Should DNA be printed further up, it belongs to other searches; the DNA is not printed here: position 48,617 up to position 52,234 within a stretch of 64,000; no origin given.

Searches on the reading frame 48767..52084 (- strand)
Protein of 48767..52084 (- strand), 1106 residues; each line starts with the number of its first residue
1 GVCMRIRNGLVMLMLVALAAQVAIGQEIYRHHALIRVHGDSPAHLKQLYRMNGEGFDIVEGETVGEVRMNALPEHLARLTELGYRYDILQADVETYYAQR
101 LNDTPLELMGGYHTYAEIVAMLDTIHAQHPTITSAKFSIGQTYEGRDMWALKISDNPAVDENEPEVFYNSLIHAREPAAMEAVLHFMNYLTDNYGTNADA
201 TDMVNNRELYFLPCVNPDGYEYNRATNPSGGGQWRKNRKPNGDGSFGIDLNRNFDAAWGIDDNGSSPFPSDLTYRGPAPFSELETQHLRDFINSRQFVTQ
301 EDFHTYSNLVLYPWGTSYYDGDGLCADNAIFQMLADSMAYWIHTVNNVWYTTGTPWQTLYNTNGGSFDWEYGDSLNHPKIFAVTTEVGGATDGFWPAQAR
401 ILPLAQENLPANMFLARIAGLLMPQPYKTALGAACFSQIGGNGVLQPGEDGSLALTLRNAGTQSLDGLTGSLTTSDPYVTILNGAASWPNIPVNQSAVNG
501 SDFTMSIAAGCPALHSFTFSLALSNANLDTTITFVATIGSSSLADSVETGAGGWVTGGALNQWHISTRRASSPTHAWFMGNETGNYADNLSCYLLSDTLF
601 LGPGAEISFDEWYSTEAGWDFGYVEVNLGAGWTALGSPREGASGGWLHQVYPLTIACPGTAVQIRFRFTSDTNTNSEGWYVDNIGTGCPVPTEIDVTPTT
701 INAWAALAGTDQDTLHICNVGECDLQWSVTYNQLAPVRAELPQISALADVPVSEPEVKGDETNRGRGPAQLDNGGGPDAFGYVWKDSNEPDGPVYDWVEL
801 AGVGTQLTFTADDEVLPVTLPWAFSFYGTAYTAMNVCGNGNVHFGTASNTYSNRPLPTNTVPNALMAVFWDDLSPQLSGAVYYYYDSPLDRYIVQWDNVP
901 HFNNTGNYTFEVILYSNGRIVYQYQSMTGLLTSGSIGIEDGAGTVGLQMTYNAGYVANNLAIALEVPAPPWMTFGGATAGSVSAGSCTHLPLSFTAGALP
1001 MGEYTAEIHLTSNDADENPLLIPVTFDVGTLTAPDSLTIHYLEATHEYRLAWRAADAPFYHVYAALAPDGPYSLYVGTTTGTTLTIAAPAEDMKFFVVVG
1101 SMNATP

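Call 72: search_protein_families(library=pfam, proteins=[window:48767-52084:-], max_evalue=0.00001)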
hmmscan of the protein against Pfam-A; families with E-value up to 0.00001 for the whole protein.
window:48767-52084:- (1106 aa): 2 families
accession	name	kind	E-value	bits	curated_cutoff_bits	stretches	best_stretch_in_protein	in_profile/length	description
PF00246.29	Peptidase_M14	-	4.5e-70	236.9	21.6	1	118-410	1-285/286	Zinc carboxypeptidase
PF20773.4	InhA-like_MAM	-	1.3e-06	28.5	26.9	0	598-684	58-160/191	Immune inhibitor A-like, MAM domain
